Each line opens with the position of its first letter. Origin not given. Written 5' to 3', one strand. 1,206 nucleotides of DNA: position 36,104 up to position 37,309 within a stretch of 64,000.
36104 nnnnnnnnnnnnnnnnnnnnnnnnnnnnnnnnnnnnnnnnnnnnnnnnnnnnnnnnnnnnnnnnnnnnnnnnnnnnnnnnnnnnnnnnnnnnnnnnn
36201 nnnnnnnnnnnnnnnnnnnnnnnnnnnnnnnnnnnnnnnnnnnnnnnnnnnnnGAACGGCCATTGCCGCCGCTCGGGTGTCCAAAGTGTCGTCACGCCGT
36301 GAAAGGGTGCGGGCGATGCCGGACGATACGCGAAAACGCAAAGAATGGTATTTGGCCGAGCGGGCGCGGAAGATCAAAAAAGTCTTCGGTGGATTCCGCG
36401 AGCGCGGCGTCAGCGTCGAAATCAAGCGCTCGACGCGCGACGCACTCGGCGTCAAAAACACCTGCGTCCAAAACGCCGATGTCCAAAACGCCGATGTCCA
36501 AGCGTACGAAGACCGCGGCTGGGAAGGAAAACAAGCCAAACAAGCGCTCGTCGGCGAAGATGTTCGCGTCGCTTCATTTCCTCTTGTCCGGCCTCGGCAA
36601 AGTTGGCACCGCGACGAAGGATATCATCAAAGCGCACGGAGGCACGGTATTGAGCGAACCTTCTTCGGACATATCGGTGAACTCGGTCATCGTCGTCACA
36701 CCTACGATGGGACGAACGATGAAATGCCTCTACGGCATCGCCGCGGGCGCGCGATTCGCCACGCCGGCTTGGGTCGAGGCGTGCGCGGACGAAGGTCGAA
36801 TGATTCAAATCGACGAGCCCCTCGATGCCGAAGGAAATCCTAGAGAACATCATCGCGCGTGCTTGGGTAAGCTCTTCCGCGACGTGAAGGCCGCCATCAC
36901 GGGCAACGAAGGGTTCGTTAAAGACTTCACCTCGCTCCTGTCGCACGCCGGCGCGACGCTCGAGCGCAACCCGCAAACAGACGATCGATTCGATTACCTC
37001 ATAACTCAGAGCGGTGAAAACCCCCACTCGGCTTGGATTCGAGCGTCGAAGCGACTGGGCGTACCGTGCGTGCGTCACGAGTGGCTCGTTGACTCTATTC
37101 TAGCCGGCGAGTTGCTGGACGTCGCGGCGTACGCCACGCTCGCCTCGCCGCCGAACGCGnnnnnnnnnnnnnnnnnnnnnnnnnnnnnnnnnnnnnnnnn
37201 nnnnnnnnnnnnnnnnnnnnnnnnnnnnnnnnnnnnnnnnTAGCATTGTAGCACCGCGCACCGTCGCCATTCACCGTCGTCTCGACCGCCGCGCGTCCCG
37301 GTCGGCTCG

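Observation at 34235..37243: Candidate MDC1-like checkpoint mediator in a green alga: a TQxF cluster plus C-terminal tandem BRCT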

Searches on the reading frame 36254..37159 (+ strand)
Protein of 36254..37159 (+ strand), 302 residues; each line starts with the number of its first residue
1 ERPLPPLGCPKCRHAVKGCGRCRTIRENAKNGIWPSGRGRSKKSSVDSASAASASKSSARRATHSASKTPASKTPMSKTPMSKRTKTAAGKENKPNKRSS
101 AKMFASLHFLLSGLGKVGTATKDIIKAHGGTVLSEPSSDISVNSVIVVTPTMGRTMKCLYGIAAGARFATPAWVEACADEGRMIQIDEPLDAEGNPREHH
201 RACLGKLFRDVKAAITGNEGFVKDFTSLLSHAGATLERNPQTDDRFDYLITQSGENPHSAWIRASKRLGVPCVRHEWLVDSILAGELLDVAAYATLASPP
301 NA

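Call 22: search_protein_representatives(alignment_id=A2)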
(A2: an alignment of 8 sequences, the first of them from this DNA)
Query: 8 sequences, 298 profile positions. Proteins with E-value up to 0.001 (for the whole library): 588; up to 1e-10: 77; up to 1e-30: 14. The best 150 are listed.
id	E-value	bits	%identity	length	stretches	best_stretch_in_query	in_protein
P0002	5.4e-153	525.2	-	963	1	1-294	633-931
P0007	2.0e-152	523.3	-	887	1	2-298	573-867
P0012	9.7e-147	504.6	-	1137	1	1-297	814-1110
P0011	5.1e-140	482.6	-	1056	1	1-297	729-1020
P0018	3.6e-103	361.6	-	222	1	103-296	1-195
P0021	9.7e-77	274.8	-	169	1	156-297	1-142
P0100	4.0e-74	266.2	-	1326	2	2-292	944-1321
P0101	1.7e-59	218.1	-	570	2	59-293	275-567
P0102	3.0e-52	194.4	-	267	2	190-293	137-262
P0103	2.3e-43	165.2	-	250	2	203-293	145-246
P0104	3.3e-39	151.6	-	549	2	2-104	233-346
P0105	1.8e-38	149.2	-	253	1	94-294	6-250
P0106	1.7e-37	146.0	-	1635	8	6-38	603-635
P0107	2.0e-33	132.6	-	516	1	2-185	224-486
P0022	1.2e-23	100.4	-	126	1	208-292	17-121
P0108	2.3e-23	99.6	-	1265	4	73-185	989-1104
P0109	9.2e-22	94.3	-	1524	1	3-286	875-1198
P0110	1.1e-21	94.1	-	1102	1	8-295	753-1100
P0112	7.1e-21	91.4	-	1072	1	8-289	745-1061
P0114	3.0e-19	86.0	-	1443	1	6-293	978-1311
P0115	7.0e-19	84.8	-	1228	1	6-250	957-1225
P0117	9.3e-19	84.4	-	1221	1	48-288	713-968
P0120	2.2e-18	83.2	-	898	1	7-288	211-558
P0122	2.4e-17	79.8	-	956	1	43-237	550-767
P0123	3.3e-17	79.3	-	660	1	91-296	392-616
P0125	1.9e-15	73.6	-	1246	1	83-289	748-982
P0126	7.7e-15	71.6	-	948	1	77-285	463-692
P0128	2.4e-14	69.9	-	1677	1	72-291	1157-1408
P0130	1.2e-13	67.7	-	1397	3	75-293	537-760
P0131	2.7e-13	66.5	-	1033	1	29-291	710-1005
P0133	6.3e-13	65.3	-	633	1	35-185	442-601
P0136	1.7e-12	63.8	-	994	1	51-293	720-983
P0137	3.8e-12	62.7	-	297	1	6-184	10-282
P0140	4.8e-12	62.4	-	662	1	86-288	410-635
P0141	5.9e-12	62.1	-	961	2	98-287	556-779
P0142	7.4e-12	61.8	-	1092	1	54-290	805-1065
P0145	9.6e-12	61.4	-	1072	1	72-292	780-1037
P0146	1.2e-11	61.0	-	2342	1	74-287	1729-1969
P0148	1.3e-11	60.9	-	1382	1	54-294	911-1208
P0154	2.3e-11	60.2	-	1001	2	67-287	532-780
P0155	2.5e-11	60.0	-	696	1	6-177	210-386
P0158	3.2e-11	59.7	-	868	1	6-185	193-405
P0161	4.9e-11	59.1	-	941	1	101-290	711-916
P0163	6.6e-11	58.7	-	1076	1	54-289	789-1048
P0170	1.3e-10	57.7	-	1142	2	121-289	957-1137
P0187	4.7e-10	55.8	-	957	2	82-285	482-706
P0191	6.3e-10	55.4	-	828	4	6-31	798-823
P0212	2.8e-09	53.3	-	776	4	4-93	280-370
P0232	6.6e-09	52.1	-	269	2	6-100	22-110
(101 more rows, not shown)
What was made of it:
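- Tried and rejected: The exhaustive profile search was needed to reach further (call 22).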

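Call 24: predict_structure(alignment_id=A2)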
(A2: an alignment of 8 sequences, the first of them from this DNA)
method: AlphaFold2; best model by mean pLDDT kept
length: 302 residues; sequences in the alignment: 8
mean_pLDDT: 74.2   pTM: 0.62
mean pLDDT of the five models: 74.2, 71.2, 54.4, 43.6, 41.6
residues with pLDDT >= 90: 139; 70-90: 59; 50-70: 25; < 50: 79
segments of 3 or more residues with pLDDT < 50: 1-8, 13-15, 37-99, 298-302
pLDDT, mean of each block of 10 residues (from residue 1): 44 54 71 56 33 34 36 37 34 42 89 92 96 90 93 91 92 95 89 78 81 94 92 92 91 90 92 94 91 70 35
secondary structure, 60 per line:
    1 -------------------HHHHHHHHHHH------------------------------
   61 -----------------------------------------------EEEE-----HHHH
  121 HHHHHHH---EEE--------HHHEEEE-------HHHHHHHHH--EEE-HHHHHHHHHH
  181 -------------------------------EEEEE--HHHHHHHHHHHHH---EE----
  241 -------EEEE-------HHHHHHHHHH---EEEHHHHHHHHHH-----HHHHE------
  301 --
elements in order: H20-30 E108-111 H117-127 E131-133 E145-148 H156-164 E167-169 H171-180 E212-216 H219-231 E248-251 H259-268 E272-274 H275-284 H290-293
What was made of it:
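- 36563..36784 (+): First BRCT domain (aa 777-850). It carries the phosphoserine-pocket residues S785-G786 (nt 36587-36592) and R827-T828-M829-K830 (nt 36713-36724). AlphaFold2 block-mean pLDDT about 90 or higher over this domain (call 24).
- On MDC1: Confident model (call 24).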

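Call 27: list_cluster_members(proteins=[P0100, P0109, P0110, P0112, P0114, P0115, P0117, P0120, P0125, P0128])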
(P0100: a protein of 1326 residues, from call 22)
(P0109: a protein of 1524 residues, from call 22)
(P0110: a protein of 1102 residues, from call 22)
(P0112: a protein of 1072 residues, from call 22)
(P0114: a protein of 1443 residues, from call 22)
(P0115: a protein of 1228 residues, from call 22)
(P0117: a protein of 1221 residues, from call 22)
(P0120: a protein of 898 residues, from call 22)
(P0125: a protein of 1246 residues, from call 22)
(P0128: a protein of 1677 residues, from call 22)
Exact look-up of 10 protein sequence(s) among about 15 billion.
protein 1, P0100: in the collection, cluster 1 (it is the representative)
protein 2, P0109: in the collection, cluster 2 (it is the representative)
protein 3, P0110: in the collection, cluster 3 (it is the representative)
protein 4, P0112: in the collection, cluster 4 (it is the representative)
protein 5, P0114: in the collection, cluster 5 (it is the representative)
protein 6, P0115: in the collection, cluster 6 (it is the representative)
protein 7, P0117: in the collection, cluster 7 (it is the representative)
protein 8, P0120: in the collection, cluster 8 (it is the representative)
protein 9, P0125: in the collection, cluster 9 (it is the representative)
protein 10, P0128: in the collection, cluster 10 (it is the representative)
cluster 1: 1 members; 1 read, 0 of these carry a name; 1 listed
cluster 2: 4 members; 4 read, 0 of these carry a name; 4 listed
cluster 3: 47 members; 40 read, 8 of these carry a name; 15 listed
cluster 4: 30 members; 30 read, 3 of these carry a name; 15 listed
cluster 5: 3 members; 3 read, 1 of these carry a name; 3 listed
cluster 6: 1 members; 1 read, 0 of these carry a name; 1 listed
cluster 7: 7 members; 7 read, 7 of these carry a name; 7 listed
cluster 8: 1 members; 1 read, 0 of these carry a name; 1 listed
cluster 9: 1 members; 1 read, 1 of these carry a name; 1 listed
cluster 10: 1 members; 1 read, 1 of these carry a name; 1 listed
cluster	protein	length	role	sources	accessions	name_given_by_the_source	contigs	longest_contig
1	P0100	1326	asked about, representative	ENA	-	-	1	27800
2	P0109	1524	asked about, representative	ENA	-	-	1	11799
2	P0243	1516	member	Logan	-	-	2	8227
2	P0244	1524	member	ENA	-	-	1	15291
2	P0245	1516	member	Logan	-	-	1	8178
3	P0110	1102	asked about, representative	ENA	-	-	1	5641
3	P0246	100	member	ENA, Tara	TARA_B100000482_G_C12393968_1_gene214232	strand:+ start:202 stop:504 length:303 start_codon:yes stop_codon:yes gene_type:complete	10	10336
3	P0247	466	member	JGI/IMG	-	hypothetical protein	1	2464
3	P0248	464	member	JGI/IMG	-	hypothetical protein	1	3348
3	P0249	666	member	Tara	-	strand:+ start:122 stop:2122 length:2001 start_codon:yes stop_codon:yes gene_type:complete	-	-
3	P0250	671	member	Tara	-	strand:+ start:112 stop:2127 length:2016 start_codon:yes stop_codon:yes gene_type:complete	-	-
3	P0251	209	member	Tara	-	strand:+ start:292 stop:921 length:630 start_codon:yes stop_codon:yes gene_type:complete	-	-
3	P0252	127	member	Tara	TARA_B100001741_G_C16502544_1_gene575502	strand:+ start:69 stop:452 length:384 start_codon:yes stop_codon:yes gene_type:complete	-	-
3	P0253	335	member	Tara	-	strand:- start:946 stop:1953 length:1008 start_codon:yes stop_codon:yes gene_type:complete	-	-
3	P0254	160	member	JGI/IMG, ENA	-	-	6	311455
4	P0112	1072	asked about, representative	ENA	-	-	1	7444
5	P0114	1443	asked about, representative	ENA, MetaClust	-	\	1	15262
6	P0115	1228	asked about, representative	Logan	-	-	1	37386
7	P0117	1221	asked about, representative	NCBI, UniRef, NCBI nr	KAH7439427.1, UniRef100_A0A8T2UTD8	hypothetical protein KP509_04G060100 [Ceratopteris richardii] | BRCT domain-containing protein n=1 Tax=Ceratopteris richardii TaxID=49495 ...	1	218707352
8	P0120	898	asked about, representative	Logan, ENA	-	-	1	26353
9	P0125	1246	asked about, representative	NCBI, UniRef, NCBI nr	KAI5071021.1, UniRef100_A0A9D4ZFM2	hypothetical protein GOP47_0013272 [Adiantum capillus-veneris] | BRCT domain-containing protein n=1 Tax=Adiantum capillus-veneris TaxID=13818 ...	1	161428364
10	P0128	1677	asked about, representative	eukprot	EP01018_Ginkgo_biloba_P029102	Gb_23942 [translate_table: standard]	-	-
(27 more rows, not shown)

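Call 30: fold_search(model_id=the predicted structure, library=pdb)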
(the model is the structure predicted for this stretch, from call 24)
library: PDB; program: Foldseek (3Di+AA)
matches with E <= 10: 1288; with E <= 0.001: 143
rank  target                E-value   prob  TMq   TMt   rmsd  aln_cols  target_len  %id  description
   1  4y18_D                3.8e-12  1.00  0.52  0.71   3.7       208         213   17  Structure of BRCA1 BRCT domains in complex with Abraxas double phosphorylated peptide (released 2016-01-27)
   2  1gzh_D                4.3e-12  1.00  0.48  0.66   4.7       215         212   17  Crystal structure of the BRCT domains of human 53BP1 bound to the p53 tumor supressor (released 2002-06-27)
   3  3pxe_D                4.6e-12  1.00  0.52  0.74   4.0       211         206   17  Impact of BRCA1 BRCT domain missense substitutions on phospho-peptide recognition: E1836K (released 2011-04-20)
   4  3pxe_C                8.1e-12  1.00  0.52  0.72   4.1       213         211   17  Impact of BRCA1 BRCT domain missense substitutions on phospho-peptide recognition: E1836K (released 2011-04-20)
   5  5ecg_C                1.0e-11  1.00  0.50  0.65   4.2       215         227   16  Crystal structure of the BRCT domains of 53BP1 in complex with p53 and H2AX-pSer139 (gammaH2AX) (released 2015-12-16)
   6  9qpx_A                1.2e-11  1.00  0.52  0.72   4.1       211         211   18  BRCA1 BRCT tandem repeat with RNA polymerase II pSer5-CTD peptide (released 2026-01-14)
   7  4ofb_A                1.3e-11  1.00  0.53  0.73   3.8       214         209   18  Crystal structure of human BRCA1 BRCT in complex with nonphosphopeptide inhibitor (released 2015-04-15)
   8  3k15_A                1.3e-11  1.00  0.53  0.73   3.9       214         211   16  Crystal Structure of BRCA1 BRCT D1840T in complex with a minimal recognition tetrapeptide with an amidated C-terminus (released 2010-03-02)
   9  9qpx_D                1.6e-11  1.00  0.52  0.71   4.1       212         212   19  BRCA1 BRCT tandem repeat with RNA polymerase II pSer5-CTD peptide (released 2026-01-14)
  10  3pxa                  2.0e-11  1.00  0.52  0.72   3.9       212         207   17  Impact of BRCA1 BRCT domain missense substitutions on phospho-peptide recognition: G1656D (released 2011-04-20)
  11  4u4a_C                2.2e-11  1.00  0.52  0.72   4.0       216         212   17  Complex Structure of BRCA1 BRCT with singly phospho Abraxas (released 2015-08-26)
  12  1t2v_B                2.2e-11  1.00  0.50  0.69   4.5       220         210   19  Structural basis of phospho-peptide recognition by the BRCT domain of BRCA1, structure with phosphopeptide (released 2004-05-11)
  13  1t2v_A                2.9e-11  1.00  0.52  0.72   4.1       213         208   18  Structural basis of phospho-peptide recognition by the BRCT domain of BRCA1, structure with phosphopeptide (released 2004-05-11)
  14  3pxd                  3.1e-11  1.00  0.53  0.73   3.8       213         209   16  Impact of BRCA1 BRCT domain missense substitutions on phospho-peptide recognition: R1835P (released 2011-04-20)
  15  3pxb                  3.1e-11  1.00  0.50  0.69   4.4       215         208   19  Impact of BRCA1 BRCT domain missense substitutions on phospho-peptide recognition: T1700A (released 2011-04-20)
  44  2azm_A                5.3e-10  1.00  0.53  0.80   3.1       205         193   19  Crystal structure of the MDC1 brct repeat in complex with the histone tail of gamma-H2AX (released 2006-01-31)
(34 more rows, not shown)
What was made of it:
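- On MDC1: Foldseek matches 2azm at TM 0.80 (call 30).
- Checked: Foldseek matches every canonical tandem BRCT at E 1e-10 to 1e-12 (calls 24, 30).
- MDC1 structure 2azm gives the best target-normalised TM-score (0.80) in Foldseek (call 30). BRCA1 tops the Foldseek list (call 30).
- Tried and rejected: It confirms the fold, but every canonical tandem BRCT scores alike (call 30).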

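Call 31: search_protein_families(library=pfam, proteins=[P0100, P0109, P0110, P0114, P0117, P0120, P0126], max_evalue=0.001)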
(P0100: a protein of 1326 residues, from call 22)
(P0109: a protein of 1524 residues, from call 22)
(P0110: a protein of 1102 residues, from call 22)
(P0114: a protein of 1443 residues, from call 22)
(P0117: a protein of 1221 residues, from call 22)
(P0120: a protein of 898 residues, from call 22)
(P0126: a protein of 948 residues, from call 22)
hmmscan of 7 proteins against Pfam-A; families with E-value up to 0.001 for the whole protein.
P0100 (1326 aa): 0 families

P0109 (1524 aa): 4 families
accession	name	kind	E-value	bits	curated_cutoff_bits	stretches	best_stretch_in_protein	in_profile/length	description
PF01426.24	BAH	-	4.5e-09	36.7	30.8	1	1395-1512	2-112/121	BAH domain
PF00533.33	BRCT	-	8.1e-07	29.6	21.3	1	983-1086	5-77/78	BRCA1 C Terminus (BRCT) domain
PF16589.12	BRCT_2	-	9.8e-07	29.4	27.3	0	986-1098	5-85/86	BRCT domain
PF18428.7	BRCT_3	-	2.3e-06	28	26.1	0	1049-1087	45-83/102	BRCA1 C Terminus (BRCT) domain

P0110 (1102 aa): 1 family
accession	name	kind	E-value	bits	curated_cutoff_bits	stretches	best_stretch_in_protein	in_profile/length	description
PF16589.12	BRCT_2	-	5.7e-09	36.6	27.3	1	887-982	2-80/86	BRCT domain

P0114 (1443 aa): 1 family
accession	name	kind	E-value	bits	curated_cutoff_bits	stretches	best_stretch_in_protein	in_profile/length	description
PF18428.7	BRCT_3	-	2.9e-05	24.5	26.1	1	1231-1312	16-95/102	BRCA1 C Terminus (BRCT) domain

P0117 (1221 aa): 5 families
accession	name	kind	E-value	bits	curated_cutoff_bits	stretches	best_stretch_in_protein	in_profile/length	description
PF16589.12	BRCT_2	-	1.5e-10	41.7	27.3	1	894-970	19-82/86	BRCT domain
PF18428.7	BRCT_3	-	1.8e-10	41.2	26.1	1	880-969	3-90/102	BRCA1 C Terminus (BRCT) domain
PF01426.24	BAH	-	8.7e-10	39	30.8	1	1072-1216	2-121/121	BAH domain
PF00533.33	BRCT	-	1.4e-08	35.2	21.3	0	764-856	3-76/78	BRCA1 C Terminus (BRCT) domain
PF16770.11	RTT107_BRCT_5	-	1.7e-06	28.3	27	1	825-867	54-96/100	Regulator of Ty1 transposition protein 107 BRCT domain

P0120 (898 aa): 3 families
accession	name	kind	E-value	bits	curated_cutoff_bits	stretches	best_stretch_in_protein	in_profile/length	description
PF18428.7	BRCT_3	-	1.1e-09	38.7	26.1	1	382-446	29-91/102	BRCA1 C Terminus (BRCT) domain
PF16589.12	BRCT_2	-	1.4e-09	38.5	27.3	1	336-449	3-85/86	BRCT domain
PF00533.33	BRCT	-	0.00021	21.9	21.3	0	334-437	4-77/78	BRCA1 C Terminus (BRCT) domain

P0126 (948 aa): 4 families
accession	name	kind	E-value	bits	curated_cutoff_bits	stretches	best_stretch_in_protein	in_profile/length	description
PF16589.12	BRCT_2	-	2.2e-11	44.3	27.3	1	487-584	2-79/86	BRCT domain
PF01426.24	BAH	-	1.9e-09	37.9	30.8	1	814-941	2-117/121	BAH domain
PF18428.7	BRCT_3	-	3.5e-09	37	26.1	1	487-591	2-95/102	BRCA1 C Terminus (BRCT) domain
PF00533.33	BRCT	-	7.9e-08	32.9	21.3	1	485-579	3-78/78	BRCA1 C Terminus (BRCT) domain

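Call 42: list_cluster_members(proteins=[P0142, P0163, P0145, P0131, P0141, P0154, P0187, P0123, P0136, P0146])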
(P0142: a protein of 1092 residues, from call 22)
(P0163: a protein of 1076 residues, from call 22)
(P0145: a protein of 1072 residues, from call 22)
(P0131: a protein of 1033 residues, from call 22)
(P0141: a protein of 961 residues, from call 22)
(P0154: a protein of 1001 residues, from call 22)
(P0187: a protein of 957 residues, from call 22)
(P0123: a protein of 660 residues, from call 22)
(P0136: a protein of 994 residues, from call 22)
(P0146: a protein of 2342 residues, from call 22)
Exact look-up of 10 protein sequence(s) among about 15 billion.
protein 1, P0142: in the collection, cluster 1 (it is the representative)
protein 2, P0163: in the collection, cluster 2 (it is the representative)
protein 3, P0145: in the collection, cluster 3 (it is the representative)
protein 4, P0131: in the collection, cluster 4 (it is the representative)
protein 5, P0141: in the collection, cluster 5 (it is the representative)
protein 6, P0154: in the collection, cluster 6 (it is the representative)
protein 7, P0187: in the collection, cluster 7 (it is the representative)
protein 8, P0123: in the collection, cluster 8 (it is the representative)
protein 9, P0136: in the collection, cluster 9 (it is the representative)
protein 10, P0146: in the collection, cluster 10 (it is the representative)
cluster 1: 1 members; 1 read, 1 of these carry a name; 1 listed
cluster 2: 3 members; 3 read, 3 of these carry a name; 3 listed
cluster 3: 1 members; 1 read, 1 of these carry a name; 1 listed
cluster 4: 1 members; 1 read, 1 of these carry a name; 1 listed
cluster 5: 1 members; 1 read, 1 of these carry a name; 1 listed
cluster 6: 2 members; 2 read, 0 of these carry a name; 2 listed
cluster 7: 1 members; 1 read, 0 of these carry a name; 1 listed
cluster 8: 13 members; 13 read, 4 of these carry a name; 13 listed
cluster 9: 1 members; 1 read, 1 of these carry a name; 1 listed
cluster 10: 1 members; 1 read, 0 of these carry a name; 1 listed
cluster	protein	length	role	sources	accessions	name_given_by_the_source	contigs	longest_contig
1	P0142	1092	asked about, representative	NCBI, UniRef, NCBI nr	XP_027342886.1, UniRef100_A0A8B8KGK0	uncharacterized protein LOC113855442 [Abrus precatorius] | Uncharacterized protein LOC113855442 n=1 Tax=Abrus precatorius TaxID=3816 ...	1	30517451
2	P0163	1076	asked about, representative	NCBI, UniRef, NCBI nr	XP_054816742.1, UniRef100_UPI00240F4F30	uncharacterized protein LOC129316374 isoform X2 [Prosopis cineraria] | uncharacterized protein LOC129316374 isoform X2 n=1 Tax=Prosopis cineraria TaxID=364024 ...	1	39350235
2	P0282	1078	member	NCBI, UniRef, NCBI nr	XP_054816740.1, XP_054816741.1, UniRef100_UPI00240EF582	uncharacterized protein LOC129316374 isoform X1 [Prosopis cineraria] | uncharacterized protein LOC129316374 isoform X1 n=1 Tax=Prosopis cineraria TaxID=364024 ...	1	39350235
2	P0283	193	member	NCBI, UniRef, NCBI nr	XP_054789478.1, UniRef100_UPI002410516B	uncharacterized protein LOC129295020 [Prosopis cineraria] | uncharacterized protein LOC129295020 n=1 Tax=Prosopis cineraria TaxID=364024 ...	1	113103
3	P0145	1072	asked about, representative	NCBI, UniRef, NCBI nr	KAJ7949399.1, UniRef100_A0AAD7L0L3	BRCT domain-containing protein [Quillaja saponaria] | BRCT domain-containing protein n=1 Tax=Quillaja saponaria TaxID=32244 ...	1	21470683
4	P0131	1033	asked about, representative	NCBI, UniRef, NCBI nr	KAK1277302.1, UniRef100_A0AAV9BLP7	hypothetical protein QJS04_geneDACA003612 [Acorus gramineus] | BRCT domain-containing protein n=1 Tax=Acorus gramineus TaxID=55184 RepID=A0AAV9BLP7_ACOGR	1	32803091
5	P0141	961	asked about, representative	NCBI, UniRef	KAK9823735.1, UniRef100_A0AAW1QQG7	hypothetical protein WJX72_005024 [[Myrmecia] bisecta] | BRCT domain-containing protein n=1 Tax=[Myrmecia] bisecta TaxID=41462 ...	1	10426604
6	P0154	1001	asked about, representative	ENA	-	-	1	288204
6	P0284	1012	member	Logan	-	-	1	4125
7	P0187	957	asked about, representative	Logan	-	-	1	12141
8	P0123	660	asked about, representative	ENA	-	-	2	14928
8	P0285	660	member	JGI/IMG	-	hypothetical protein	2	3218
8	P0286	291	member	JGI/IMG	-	hypothetical protein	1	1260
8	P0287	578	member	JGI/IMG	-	hypothetical protein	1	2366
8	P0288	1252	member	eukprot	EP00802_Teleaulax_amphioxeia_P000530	Tamp_00530.p1 GENE.Tamp_00530~~Tamp_00530.p1 ORF type:complete len:1404 (-),score=284.09 ...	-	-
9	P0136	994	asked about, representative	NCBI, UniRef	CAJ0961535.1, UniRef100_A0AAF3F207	unnamed protein product, partial [Mesorhabditis belari] | BRCT domain-containing protein n=1 Tax=Mesorhabditis belari TaxID=2138241 ...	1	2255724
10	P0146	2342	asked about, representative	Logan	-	-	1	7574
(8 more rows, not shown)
